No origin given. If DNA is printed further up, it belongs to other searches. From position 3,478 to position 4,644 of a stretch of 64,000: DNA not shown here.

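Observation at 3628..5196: Divergent pair: XRE repressor-like gene and a 288-aa HTH-like protein that may be a GafA-type direct activator of the adjacent packaging genes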

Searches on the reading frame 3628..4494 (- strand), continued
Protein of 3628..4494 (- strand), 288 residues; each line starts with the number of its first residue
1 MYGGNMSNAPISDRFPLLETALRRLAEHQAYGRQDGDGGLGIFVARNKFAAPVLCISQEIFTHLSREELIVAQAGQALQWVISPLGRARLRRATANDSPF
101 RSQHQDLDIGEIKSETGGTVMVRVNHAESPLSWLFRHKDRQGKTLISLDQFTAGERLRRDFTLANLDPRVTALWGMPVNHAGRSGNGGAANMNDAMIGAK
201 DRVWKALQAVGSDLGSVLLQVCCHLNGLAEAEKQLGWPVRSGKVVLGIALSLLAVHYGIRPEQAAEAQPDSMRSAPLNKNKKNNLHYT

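Call 86: find_homologous_proteins(query=L096:1-516:+, max_evalue=1e-20)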
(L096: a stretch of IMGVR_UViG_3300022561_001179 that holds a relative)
Query L096:1-516:+ (172 aa): 5202 proteins with E <= 1e-20 among 6125 candidates; the best 120 are listed.
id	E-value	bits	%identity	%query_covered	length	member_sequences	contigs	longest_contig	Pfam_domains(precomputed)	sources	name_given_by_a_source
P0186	4.3e-107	373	100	100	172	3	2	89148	PF20057.5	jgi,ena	-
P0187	1.3e-75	271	75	98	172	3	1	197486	PF20057.5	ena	-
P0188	1.4e-69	251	71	98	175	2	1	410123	PF20057.5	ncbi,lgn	-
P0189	6.3e-69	249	76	92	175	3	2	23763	PF20057.5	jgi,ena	-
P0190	4.3e-62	227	74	87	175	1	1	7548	PF20057.5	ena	-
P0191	1.3e-61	225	69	91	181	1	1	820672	PF20057.5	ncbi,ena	-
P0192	1.7e-61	225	74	87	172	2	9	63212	PF20057.5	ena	-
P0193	1.1e-60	222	67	87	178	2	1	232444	PF20057.5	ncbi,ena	-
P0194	1.2e-58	215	67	90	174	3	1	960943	PF20057.5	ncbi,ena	-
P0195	2.0e-58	215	65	90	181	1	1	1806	PF20057.5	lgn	-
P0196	4.3e-58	214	62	97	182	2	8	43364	PF20057.5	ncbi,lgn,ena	-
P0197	7.0e-58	213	65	92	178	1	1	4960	PF20057.5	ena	-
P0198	1.5e-57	212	65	91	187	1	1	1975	PF20057.5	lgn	-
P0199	1.6e-57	212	68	88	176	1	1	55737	PF20057.5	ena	-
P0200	1.6e-57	212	66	91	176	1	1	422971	PF20057.5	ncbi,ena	-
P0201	1.7e-57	212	64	83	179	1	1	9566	PF20057.5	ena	-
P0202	1.9e-57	212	65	80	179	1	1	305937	PF20057.5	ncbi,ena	-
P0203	2.3e-57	211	65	91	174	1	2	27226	PF20057.5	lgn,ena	-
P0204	2.6e-57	211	65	92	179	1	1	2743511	PF20057.5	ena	-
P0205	3.3e-57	211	65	92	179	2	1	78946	PF20057.5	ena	-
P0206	4.7e-57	210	66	81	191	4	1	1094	PF20057.5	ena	-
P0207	9.8e-57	209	65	80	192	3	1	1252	PF20057.5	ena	-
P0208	1.6e-56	209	61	90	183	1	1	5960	PF20057.5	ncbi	-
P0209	1.8e-56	208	65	91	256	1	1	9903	PF20057.5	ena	-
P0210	1.9e-56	208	65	92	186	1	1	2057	PF20057.5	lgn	-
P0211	2.2e-56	208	63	95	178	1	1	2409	PF20057.5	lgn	-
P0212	3.2e-56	208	63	91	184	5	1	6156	PF20057.5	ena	-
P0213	3.3e-56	208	62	92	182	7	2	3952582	PF20057.5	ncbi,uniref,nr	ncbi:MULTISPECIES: DUF6456 domain-containing protein [Sphingosinicellaceae]|uniref:DUF6456 domain-co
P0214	6.3e-56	207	62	92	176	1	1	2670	PF20057.5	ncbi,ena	-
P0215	7.9e-56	206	62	94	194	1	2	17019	PF20057.5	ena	-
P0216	1.2e-55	206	64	91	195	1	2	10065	PF20057.5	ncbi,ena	-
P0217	2.3e-55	205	61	98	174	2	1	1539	PF20057.5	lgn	-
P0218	2.7e-55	205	64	92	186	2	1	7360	PF20057.5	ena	-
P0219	3.0e-55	204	65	90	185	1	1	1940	PF20057.5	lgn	-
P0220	3.1e-55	204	64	83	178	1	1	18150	PF20057.5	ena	-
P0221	3.8e-55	204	63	91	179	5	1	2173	PF20057.5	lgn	-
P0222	4.5e-55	204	65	90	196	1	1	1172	PF20057.5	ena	-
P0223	5.6e-55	204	63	91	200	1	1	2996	PF20057.5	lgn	-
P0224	9.4e-55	203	60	98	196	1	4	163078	PF20057.5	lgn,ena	-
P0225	1.2e-54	203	63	88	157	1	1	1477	PF20057.5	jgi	jgi:hypothetical protein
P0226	1.7e-54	202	64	87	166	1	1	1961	PF20057.5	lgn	-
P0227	1.7e-54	202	62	91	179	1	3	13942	PF20057.5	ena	-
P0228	2.2e-54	202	65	87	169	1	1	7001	PF20057.5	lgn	-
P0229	2.2e-54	202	65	83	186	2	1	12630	PF20057.5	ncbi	-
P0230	2.5e-54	201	61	97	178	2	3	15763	PF20057.5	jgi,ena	-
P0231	3.1e-54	201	62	90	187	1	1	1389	PF20057.5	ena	-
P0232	9.7e-54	200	59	97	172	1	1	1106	PF20057.5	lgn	-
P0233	1.7e-53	199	62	91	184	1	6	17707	PF20057.5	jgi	jgi:hypothetical protein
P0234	2.0e-53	199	59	98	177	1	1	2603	PF20057.5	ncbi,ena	-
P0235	2.6e-53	198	72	76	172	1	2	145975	PF20057.5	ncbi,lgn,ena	-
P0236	3.5e-53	198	60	98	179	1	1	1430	PF20057.5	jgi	jgi:hypothetical protein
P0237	3.9e-53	198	67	87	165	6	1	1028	PF20057.5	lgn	-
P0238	5.9e-53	197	64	87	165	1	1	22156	PF20057.5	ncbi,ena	-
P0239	7.7e-53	197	61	94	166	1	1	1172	PF20057.5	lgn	-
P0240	9.2e-53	196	63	87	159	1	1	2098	PF20057.5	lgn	-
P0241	9.3e-53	196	58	98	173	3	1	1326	PF20057.5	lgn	-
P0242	1.0e-52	196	72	76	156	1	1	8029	PF20057.5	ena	-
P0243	1.1e-52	196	59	95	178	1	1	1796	PF20057.5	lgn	-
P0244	1.2e-52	196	58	98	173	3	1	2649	PF20057.5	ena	-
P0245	1.3e-52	196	61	93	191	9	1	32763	PF20057.5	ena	-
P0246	1.5e-52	196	58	98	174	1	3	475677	PF20057.5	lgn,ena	-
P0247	1.7e-52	196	66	87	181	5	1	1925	PF20057.5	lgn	-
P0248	1.9e-52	195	69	78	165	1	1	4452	PF20057.5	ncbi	-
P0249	2.2e-52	195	71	76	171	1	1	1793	PF20057.5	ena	-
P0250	2.2e-52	195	60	93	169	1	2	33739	PF20057.5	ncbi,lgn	-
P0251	2.3e-52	195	60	98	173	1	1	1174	PF20057.5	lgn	-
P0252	2.3e-52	195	63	88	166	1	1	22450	PF20057.5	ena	-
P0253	3.1e-52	195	62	89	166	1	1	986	PF20057.5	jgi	jgi:hypothetical protein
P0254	3.1e-52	195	60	99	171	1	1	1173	PF20057.5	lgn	-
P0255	3.1e-52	195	71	76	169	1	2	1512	PF20057.5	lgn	-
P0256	3.5e-52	195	64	87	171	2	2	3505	PF20057.5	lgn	-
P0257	3.7e-52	194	62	87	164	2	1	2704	PF20057.5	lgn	-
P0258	4.0e-52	194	63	85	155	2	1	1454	PF20057.5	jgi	-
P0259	5.1e-52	194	64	87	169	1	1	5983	PF20057.5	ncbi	-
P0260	5.6e-52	194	60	98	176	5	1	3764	PF20057.5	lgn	-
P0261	5.6e-52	194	58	95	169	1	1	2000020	PF20057.5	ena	-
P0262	6.5e-52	194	67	76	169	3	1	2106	PF20057.5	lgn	-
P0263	6.6e-52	194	64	81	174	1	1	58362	PF20057.5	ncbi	-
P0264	6.7e-52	194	70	76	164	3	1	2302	PF20057.5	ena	-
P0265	7.8e-52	193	61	93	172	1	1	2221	PF20057.5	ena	-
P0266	9.7e-52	193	64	91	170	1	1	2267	PF20057.5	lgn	-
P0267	9.9e-52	193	71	76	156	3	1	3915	PF20057.5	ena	-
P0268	1.1e-51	193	58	98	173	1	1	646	PF20057.5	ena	-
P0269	1.1e-51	193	63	88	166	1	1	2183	PF20057.5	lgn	-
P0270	1.2e-51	193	60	87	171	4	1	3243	PF20057.5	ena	-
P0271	1.2e-51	193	71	76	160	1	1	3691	PF20057.5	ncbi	-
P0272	1.2e-51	193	64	87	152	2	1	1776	PF20057.5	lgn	-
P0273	1.2e-51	193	64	87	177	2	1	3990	PF20057.5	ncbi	-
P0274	1.3e-51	193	63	92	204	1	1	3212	PF20057.5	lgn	-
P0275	1.4e-51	193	60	94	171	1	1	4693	PF20057.5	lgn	-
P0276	1.4e-51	193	62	87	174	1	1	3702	PF20057.5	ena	-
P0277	1.6e-51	192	65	87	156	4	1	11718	PF20057.5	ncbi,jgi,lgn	jgi:hypothetical protein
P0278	1.9e-51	192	69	76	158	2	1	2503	PF20057.5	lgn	-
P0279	2.1e-51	192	69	77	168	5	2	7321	PF20057.5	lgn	-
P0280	2.5e-51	192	69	76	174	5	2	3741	PF20057.5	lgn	-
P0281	2.7e-51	192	70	76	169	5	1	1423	PF20057.5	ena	-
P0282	2.9e-51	192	62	87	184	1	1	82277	PF20057.5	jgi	jgi:hypothetical protein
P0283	2.9e-51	192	70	76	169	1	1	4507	PF20057.5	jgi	jgi:hypothetical protein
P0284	3.0e-51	191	63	86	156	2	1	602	PF20057.5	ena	-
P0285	3.1e-51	191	61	87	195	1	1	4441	PF20057.5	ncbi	ncbi:MAG: DUF6456 domain-containing protein [Propylenella sp.]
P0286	3.1e-51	191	61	92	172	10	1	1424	PF20057.5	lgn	-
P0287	3.5e-51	191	72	76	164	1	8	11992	PF20057.5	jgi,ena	jgi:hypothetical protein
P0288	3.6e-51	191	68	77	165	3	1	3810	PF20057.5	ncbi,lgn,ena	ncbi:MAG TPA: DUF6456 domain-containing protein [Allosphingosinicella sp.]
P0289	4.1e-51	191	61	87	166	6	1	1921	PF20057.5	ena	-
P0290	4.2e-51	191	62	87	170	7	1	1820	PF20057.5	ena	-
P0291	4.5e-51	191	63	87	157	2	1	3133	PF20057.5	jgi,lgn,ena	jgi:hypothetical protein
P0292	4.6e-51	191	71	77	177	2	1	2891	PF20057.5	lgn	-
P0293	4.6e-51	191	70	77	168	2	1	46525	PF20057.5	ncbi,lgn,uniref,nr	ncbi:DUF6456 domain-containing protein [Sphingomonas sp. 28-62-11]|uniref:DUF6456 domain-containing 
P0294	5.0e-51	191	62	87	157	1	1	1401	PF20057.5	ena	-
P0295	5.2e-51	191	61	87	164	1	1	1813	PF20057.5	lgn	-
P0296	5.3e-51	191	66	85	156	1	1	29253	PF20057.5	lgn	-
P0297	5.8e-51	191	62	87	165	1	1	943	PF20057.5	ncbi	-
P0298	5.8e-51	191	68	76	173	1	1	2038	PF20057.5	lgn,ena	-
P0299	5.9e-51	191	56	99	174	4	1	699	PF20057.5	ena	-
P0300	6.0e-51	190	59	100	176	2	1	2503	PF20057.5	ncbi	-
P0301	6.4e-51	190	60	87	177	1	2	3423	PF20057.5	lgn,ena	-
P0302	6.5e-51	190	61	87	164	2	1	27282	PF20057.5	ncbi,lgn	-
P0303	6.7e-51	190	70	76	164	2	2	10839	PF20057.5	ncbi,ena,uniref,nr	ncbi:MAG: FIG00636535: hypothetical protein [uncultured Sphingomonadaceae bacterium]|uniref:DUF6456 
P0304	7.1e-51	190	63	87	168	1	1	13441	PF20057.5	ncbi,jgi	ncbi:MAG TPA: DUF6456 domain-containing protein [Allosphingosinicella sp.]|jgi:hypothetical protein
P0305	9.4e-51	190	63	87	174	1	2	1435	PF20057.5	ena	-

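Call 87: find_encoding_contigs(protein=P0213, flank=8000, max_places=3)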
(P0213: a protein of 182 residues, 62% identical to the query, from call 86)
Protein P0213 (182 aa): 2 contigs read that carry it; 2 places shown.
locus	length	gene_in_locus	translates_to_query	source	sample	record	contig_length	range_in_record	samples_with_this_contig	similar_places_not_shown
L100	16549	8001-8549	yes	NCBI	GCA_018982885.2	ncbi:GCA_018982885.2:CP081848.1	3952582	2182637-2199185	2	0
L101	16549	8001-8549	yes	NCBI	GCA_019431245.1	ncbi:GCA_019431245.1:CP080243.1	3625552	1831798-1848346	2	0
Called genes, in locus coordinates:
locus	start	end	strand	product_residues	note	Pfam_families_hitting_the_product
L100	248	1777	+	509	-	PF00171:Aldedh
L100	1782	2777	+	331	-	-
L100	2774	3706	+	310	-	PF01408:GFO_IDH_MocA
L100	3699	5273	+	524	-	PF22848:ASD1_dom, PF06964:Alpha-L-AF_C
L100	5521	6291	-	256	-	PF01513:NAD_kinase (weak), PF20143:NAD_kinase_C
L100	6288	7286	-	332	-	PF04055:Radical_SAM, PF13353:Fer4_12, PF06463:Mob_synth_C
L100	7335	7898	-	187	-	PF01381:HTH_3 (weak), PF13560:HTH_31 (weak)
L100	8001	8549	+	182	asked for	PF20057:DUF6456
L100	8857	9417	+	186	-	-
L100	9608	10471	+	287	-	-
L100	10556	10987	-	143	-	PF13778:DUF4174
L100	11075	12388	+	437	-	PF03237:Terminase_6N, PF17289:Terminase_6C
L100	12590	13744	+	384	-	PF04860:Phage_portal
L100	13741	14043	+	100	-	PF19622:DUF6127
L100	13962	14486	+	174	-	PF04586:Peptidase_S78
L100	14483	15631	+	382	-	PF05065:Phage_capsid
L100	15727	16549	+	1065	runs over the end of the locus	-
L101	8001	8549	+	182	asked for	PF20057:DUF6456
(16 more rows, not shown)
